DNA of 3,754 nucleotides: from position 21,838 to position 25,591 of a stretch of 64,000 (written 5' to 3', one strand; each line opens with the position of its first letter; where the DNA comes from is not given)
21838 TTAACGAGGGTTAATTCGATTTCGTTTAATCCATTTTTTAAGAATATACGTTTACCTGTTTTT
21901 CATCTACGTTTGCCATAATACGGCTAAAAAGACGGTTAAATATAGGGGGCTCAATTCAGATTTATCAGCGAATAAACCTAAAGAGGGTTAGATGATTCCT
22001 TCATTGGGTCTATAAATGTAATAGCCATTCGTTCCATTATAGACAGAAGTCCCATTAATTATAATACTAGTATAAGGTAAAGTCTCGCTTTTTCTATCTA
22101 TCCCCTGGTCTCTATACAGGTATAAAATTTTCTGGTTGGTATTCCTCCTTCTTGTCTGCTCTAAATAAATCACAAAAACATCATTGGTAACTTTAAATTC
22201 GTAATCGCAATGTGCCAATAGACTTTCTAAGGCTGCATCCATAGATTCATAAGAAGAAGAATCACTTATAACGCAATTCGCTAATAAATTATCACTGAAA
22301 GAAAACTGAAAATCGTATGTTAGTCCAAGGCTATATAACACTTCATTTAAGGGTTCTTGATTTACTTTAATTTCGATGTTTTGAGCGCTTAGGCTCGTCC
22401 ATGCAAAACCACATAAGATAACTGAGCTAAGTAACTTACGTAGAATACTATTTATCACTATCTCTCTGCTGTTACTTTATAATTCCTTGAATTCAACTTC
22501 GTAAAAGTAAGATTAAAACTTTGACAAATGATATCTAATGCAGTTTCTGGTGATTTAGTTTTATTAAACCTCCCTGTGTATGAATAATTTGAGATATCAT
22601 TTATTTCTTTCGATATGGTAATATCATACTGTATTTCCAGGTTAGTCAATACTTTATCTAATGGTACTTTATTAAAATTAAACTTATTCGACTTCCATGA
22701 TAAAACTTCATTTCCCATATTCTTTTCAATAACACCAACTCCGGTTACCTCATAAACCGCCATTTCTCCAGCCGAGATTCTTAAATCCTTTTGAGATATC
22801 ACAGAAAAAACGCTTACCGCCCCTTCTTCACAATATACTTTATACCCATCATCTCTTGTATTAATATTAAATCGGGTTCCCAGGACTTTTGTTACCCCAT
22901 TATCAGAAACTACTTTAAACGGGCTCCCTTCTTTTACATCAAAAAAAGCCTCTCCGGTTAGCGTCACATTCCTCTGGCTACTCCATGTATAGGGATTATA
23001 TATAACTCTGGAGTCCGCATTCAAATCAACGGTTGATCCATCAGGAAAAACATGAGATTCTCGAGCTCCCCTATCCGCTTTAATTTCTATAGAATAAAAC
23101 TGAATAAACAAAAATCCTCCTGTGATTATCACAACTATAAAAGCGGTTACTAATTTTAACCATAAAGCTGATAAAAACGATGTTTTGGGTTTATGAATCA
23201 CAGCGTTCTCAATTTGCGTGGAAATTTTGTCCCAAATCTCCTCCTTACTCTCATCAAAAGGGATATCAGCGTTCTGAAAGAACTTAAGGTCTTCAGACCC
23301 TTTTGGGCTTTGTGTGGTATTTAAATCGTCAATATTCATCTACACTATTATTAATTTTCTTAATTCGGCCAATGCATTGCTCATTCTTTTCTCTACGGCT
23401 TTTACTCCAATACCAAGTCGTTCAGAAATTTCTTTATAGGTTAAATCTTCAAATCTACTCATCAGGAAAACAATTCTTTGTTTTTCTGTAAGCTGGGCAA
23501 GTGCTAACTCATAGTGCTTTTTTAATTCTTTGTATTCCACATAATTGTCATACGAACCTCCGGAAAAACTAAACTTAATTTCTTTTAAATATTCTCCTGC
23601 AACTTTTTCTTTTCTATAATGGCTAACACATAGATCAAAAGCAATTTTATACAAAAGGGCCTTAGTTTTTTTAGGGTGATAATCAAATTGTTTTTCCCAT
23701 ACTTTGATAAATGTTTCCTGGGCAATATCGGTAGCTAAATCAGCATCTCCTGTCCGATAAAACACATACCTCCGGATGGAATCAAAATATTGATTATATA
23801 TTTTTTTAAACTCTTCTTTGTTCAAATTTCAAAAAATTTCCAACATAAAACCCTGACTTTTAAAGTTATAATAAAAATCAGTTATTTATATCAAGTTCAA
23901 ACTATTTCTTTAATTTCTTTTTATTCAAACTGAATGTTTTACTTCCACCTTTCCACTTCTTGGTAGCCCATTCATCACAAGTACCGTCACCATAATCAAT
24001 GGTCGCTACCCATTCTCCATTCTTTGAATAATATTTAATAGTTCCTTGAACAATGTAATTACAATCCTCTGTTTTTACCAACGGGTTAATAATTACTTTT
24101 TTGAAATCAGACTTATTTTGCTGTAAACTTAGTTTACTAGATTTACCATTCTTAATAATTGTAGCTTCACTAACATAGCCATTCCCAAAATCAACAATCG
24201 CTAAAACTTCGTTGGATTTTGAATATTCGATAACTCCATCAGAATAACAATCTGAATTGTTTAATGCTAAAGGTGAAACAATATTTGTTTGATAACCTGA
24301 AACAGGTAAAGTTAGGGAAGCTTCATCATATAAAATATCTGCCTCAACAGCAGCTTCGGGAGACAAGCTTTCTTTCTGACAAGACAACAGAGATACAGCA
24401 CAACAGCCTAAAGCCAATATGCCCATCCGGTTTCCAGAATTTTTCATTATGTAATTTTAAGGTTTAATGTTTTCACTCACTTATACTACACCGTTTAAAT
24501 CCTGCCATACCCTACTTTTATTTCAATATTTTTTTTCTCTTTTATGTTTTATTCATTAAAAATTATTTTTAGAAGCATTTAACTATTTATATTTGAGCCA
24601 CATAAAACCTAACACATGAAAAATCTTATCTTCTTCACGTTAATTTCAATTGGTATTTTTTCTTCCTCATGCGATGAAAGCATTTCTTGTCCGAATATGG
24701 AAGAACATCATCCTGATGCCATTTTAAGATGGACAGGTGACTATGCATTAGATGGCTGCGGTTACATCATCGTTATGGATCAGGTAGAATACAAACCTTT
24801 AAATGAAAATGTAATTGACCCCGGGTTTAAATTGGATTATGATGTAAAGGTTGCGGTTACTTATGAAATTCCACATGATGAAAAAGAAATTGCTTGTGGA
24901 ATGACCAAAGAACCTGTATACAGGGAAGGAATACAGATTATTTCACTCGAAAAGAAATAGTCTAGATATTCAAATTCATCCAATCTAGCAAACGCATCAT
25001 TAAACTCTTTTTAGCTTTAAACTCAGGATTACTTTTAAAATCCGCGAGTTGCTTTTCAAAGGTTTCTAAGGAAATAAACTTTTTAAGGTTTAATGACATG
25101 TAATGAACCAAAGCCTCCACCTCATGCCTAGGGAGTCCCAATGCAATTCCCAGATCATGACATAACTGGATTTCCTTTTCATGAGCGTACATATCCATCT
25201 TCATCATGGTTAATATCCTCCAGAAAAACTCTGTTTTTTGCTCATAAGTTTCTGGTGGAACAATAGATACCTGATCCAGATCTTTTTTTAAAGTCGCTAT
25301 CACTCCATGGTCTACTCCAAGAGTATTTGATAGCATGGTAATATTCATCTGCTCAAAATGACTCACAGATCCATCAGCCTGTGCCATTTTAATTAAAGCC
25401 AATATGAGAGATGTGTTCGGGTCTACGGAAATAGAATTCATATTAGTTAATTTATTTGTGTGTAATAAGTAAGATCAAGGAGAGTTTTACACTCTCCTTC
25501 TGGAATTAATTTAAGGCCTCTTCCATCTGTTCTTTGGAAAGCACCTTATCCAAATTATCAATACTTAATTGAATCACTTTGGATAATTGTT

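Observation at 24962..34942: Seven-gene co-directional membrane cluster: YjfI-like / PspA / NfeD / flotillin / 1628-aa AAA+ protein / TerB-like x2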

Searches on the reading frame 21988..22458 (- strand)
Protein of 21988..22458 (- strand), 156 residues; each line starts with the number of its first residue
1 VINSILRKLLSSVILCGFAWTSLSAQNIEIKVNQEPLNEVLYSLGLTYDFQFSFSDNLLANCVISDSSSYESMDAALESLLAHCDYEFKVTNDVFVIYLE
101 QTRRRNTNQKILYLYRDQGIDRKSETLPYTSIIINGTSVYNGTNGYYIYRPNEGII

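Call 5: search_protein_families(library=pfam, proteins=[window:21988-22458:-], max_evalue=0.01)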
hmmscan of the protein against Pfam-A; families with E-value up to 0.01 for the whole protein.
window:21988-22458:- (156 aa): 1 family
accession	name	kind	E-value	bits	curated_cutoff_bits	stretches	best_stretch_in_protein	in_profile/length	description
PF16344.10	FecR_C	-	1.3e-05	25.6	24.4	1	32-96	4-69/70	FecR, C-terminal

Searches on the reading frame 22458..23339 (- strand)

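Call 5: search_protein_families(library=pfam, proteins=[window:22458-23339:-], max_evalue=0.01)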
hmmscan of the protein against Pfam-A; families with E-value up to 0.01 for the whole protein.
window:22458-23339:- (293 aa): 2 families
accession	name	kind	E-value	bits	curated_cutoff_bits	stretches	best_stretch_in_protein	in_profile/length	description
PF04773.18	FecR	-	3.8e-17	62.9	24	1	86-175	3-96/97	FecR protein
PF16344.10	FecR_C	-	5.5e-12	46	24.4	1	219-286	1-67/70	FecR, C-terminal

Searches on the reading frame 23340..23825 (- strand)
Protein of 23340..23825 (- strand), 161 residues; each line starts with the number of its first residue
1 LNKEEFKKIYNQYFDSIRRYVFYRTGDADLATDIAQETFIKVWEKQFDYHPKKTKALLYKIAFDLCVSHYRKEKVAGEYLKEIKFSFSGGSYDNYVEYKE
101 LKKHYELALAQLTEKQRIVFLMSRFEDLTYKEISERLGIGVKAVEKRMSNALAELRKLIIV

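Call 5: search_protein_families(library=pfam, proteins=[window:23340-23825:-], max_evalue=0.01)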
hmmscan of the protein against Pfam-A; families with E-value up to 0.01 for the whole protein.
window:23340-23825:- (161 aa): 6 families
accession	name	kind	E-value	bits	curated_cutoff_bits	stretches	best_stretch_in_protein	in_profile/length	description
PF08281.18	Sigma70_r4_2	-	3.9e-17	62.1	25.7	1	107-155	6-54/54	Sigma-70, region 4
PF04545.22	Sigma70_r4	-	7.6e-13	48.2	24.1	1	108-157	1-50/50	Sigma-70, region 4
PF04542.20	Sigma70_r2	-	3.8e-09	36.6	24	1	9-74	1-69/71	Sigma-70 region 2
PF13412.12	HTH_24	-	0.0023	17.9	21.9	1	116-150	6-40/48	Winged helix-turn-helix DNA-binding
PF07638.17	Sigma70_ECF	-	0.0031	17.9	21.1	1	93-153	118-177/185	ECF sigma factor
PF21476.4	PF0610-like_N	-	0.0067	17.1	33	0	113-144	1-31/50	PF0610-like, N-terminal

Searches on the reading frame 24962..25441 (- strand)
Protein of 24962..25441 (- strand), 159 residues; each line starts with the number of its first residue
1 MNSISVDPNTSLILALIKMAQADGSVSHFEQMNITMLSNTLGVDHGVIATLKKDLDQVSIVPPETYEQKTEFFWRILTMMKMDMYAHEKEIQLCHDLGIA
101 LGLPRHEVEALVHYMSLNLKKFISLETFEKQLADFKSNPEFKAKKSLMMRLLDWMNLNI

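Call 3: search_protein_families(library=pfam, proteins=[window:24962-25441:-], max_evalue=0.01)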
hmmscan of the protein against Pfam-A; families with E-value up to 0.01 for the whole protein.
window:24962-25441:- (159 aa): 2 families
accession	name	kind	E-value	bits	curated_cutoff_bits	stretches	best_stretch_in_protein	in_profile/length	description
PF05099.18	TerB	-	1.1e-08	35.8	24.4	1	7-50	72-115/118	Tellurite resistance protein TerB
PF04391.17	DUF533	-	0.00032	20.8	29.6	1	10-111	71-174/178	Protein of unknown function (DUF533)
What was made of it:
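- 24962..25441 (-): TerB-like protein 2 (159 aa), the last gene of the operon. Its stop lies 1 nt from the stop of a convergent lipoprotein-like ORF (24616-24960 +). TerB 1.1e-8 and DUF533 3e-4 (call 3).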

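Call 4: search_protein_families(library=padloc, proteins=[window:24962-25441:-], max_evalue=0.01)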
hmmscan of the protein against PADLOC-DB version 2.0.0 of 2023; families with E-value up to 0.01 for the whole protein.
window:24962-25441:- (159 aa): 0 families

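Call 6: search_protein_families(library=ncbifam, proteins=[window:24962-25441:-], max_evalue=0.01)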
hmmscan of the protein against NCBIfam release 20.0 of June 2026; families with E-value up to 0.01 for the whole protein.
window:24962-25441:- (159 aa): 0 families

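Call 55: find_homologous_proteins(query=window:24962-25441:-, max_evalue=0.001)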
Query window:24962-25441:- (159 aa): 25 proteins with E <= 0.001 among 39 candidates.
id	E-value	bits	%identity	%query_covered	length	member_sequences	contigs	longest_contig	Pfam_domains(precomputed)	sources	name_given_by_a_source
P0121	3.2e-95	334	96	100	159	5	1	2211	PF05099.19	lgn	-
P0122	1.1e-65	238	68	99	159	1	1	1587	PF05099.19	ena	-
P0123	2.5e-65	237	66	99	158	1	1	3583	PF05099.19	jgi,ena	-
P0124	4.1e-65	236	66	99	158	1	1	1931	PF05099.19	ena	-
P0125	3.0e-64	234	66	99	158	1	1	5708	PF05099.19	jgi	jgi:uncharacterized tellurite resistance protein B-like protein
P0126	2.6e-63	230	75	88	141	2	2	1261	-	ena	-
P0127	1.5e-62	228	66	97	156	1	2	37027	PF05099.19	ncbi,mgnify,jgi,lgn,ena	mgnify:CR=1 FL=1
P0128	8.8e-62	225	66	97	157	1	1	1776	PF05099.19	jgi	jgi:uncharacterized tellurite resistance protein B-like protein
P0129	9.3e-62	225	64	99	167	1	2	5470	PF05099.19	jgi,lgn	jgi:uncharacterized tellurite resistance protein B-like protein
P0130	2.7e-61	224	82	78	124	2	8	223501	-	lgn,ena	-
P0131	1.3e-59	218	65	97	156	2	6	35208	PF05099.19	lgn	-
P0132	3.1e-58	214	70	89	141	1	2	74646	-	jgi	jgi:hypothetical protein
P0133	1.4e-57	212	63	97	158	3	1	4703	PF05099.19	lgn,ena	-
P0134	2.8e-51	191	56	97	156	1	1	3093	PF05099.19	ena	-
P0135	1.3e-46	176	56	94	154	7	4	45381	PF05099.19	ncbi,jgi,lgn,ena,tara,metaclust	tara:strand:- start:454 stop:918 length:465 start_codon:yes stop_codon:yes gene_type:complete|metacl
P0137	9.4e-46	174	56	92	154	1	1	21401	PF05099.19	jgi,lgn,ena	-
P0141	1.1e-37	147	50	92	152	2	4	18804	PF05099.19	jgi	jgi:hypothetical protein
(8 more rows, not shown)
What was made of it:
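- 24962..25441 (-): The family is tiny, with 25 clusters (call 55).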

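Call 56: find_encoding_contigs(protein=P0135, flank=10000, max_places=1)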
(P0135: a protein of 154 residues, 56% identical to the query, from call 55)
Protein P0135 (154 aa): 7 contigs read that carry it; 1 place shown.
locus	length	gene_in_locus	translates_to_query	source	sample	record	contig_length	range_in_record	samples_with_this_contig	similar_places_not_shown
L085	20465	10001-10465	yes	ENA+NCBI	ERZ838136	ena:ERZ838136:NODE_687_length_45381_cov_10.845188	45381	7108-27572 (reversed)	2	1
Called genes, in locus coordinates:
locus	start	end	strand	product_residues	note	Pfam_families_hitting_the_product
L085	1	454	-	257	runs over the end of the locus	-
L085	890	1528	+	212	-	-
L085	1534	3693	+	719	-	-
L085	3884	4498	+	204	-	-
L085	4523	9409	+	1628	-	PF12458:DUF3686, PF25472:DUF7902, PF00004:AAA (weak)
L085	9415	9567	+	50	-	-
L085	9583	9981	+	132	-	PF05099:TerB (faint)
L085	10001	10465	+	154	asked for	PF05099:TerB (faint)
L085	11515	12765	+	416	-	PF14064:HmuY (faint), PF18962:Por_Secre_tail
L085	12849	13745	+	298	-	PF20311:DUF6607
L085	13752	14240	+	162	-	PF10029:DUF2271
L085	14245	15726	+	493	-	PF03929:PepSY_TM, PF00258:Flavodoxin_1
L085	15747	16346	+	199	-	PF01814:Hemerythrin (faint)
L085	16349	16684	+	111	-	PF20391:DUF6686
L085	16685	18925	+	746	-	PF13715:CarbopepD_reg_2 (weak), PF07715:Plug, PF00593:TonB_dep_Rec_b-barrel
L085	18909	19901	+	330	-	PF14064:HmuY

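Call 57: find_encoding_contigs(protein=P0141, flank=10000, max_places=1)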
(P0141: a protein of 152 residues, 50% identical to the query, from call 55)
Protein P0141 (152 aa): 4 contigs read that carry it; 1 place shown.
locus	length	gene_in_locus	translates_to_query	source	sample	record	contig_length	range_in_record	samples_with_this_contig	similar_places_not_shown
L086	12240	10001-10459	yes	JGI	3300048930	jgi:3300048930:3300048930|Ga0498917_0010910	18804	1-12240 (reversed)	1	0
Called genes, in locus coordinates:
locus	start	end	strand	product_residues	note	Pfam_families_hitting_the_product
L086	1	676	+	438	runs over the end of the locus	PF03721:UDPG_MGDP_dh_N, PF00984:UDPG_MGDP_dh, PF03720:UDPG_MGDP_dh_C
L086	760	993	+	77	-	-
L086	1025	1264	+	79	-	-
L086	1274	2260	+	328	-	PF01073:3Beta_HSD, PF01370:Epimerase, PF02719:Polysacc_synt_2 (faint), PF04321:RmlD_sub_bind, PF16363:GDP_Man_Dehyd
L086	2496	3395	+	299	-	PF01073:3Beta_HSD (faint), PF01370:Epimerase, PF04321:RmlD_sub_bind, PF16363:GDP_Man_Dehyd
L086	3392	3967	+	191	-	PF06414:Zeta_toxin, PF13671:AAA_33 (weak)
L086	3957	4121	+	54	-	-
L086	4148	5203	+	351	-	PF01073:3Beta_HSD, PF01370:Epimerase, PF02719:Polysacc_synt_2, PF04321:RmlD_sub_bind, PF05368:NmrA (faint), PF07993:NAD_binding_4, PF16363:GDP_Man_Dehyd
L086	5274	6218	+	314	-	PF16745:RsgA_N, PF01926:MMR_HSR1 (faint), PF03193:RsgA_GTPase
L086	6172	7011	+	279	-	PF03767:Acid_phosphat_B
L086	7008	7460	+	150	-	PF02580:Tyr_Deacylase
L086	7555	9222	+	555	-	PF13522:GATase_6, PF13537:GATase_7, PF12481:DUF3700, PF00733:Asn_synthase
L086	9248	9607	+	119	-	PF03819:MazG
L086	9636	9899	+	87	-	-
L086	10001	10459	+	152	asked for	PF05099:TerB (faint)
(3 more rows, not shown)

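Call 58: find_encoding_contigs(protein=P0130, flank=10000, max_places=1)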
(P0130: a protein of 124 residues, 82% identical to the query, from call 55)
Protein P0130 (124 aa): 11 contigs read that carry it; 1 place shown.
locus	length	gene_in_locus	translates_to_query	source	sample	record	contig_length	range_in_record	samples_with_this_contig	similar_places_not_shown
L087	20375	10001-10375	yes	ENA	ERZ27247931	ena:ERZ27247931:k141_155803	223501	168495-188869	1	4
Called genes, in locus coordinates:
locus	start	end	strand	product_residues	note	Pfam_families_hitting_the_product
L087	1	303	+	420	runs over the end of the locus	PF09903:DUF2130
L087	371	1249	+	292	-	PF12412:DUF3667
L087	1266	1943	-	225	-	PF00072:Response_reg, PF00196:GerE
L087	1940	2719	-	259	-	PF02518:HATPase_c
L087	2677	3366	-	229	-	-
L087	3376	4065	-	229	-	-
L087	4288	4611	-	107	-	PF13443:HTH_26 (faint)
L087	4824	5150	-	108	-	PF01381:HTH_3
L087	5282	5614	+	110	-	-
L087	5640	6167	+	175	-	-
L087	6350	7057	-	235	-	PF00072:Response_reg, PF04397:LytTR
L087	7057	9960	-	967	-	PF07494:Reg_prop (faint), PF07495:Y_Y_Y, PF06580:His_kinase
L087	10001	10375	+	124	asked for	-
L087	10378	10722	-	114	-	-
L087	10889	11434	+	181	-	-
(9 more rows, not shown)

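Call 85: find_encoding_contigs(protein=P0127, flank=10000, max_places=1)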
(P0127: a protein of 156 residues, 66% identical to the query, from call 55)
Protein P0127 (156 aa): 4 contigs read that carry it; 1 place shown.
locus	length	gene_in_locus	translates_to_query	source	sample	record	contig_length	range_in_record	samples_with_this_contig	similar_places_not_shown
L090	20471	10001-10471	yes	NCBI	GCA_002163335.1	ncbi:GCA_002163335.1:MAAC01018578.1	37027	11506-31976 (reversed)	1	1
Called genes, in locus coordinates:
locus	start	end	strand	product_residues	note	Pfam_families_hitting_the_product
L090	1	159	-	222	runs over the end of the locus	PF12844:HTH_19, PF13560:HTH_31 (faint), PF01381:HTH_3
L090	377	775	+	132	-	PF22550:CesT_Tir_1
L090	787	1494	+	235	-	PF04012:PspA_IM30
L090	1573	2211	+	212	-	-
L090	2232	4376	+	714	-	-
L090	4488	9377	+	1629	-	PF12458:DUF3686, PF25472:DUF7902, PF00004:AAA (weak), PF07728:AAA_5 (faint)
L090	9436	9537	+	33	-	-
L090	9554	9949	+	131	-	PF05099:TerB (faint)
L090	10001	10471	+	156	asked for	PF05099:TerB (faint)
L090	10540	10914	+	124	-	PF02675:AdoMet_dc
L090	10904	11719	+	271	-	PF00520:Ion_trans, PF07885:Ion_trans_2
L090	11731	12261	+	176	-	PF13785:DUF4178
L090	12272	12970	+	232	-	-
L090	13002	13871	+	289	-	PF03994:DUF350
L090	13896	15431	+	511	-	PF01564:Spermine_synth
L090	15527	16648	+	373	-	PF01757:Acyl_transf_3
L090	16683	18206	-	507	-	PF13450:NAD_binding_8 (weak)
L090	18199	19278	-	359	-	-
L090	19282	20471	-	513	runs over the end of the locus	PF01564:Spermine_synth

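Call 86: find_encoding_contigs(protein=P0132, flank=10000, max_places=1)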
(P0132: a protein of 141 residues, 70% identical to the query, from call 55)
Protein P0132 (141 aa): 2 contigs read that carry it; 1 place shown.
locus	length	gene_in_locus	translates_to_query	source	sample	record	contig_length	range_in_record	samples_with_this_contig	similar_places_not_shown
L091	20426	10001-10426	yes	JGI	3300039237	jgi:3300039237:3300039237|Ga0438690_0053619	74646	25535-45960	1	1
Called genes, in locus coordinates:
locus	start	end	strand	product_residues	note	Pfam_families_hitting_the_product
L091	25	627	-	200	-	PF00027:cNMP_binding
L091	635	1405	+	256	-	PF14595:Thioredoxin_9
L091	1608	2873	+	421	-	PF09903:DUF2130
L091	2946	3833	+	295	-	PF12412:DUF3667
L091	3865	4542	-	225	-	PF00072:Response_reg, PF00196:GerE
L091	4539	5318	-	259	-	PF02518:HATPase_c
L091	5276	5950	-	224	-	-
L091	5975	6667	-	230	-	-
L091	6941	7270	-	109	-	PF13443:HTH_26 (weak), PF01381:HTH_3 (weak)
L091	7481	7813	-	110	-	PF01381:HTH_3 (weak), PF13443:HTH_26 (weak)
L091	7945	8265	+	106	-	-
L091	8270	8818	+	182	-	-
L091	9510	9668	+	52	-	-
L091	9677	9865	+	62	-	-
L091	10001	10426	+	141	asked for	-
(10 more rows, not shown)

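Call 87: find_encoding_contigs(protein=P0137, flank=10000, max_places=1)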
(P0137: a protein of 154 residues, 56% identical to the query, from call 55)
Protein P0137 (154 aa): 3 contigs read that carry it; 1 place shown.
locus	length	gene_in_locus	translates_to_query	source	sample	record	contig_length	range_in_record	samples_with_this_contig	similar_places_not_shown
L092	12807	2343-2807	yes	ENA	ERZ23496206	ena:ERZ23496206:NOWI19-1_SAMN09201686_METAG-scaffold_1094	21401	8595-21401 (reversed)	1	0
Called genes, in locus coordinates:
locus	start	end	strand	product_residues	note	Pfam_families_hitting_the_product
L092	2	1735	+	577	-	?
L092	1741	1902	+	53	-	-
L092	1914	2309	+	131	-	PF05099:TerB (faint)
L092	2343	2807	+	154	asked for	PF05099:TerB (weak)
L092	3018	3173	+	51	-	-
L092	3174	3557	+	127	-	PF02675:AdoMet_dc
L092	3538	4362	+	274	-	PF00520:Ion_trans, PF07885:Ion_trans_2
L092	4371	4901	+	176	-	PF13785:DUF4178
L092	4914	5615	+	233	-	-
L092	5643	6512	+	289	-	PF03994:DUF350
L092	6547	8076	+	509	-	PF01564:Spermine_synth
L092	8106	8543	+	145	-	PF27765:UCP032817-like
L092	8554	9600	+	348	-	-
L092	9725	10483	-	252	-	-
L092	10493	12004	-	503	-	PF13450:NAD_binding_8 (weak)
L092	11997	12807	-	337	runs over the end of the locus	-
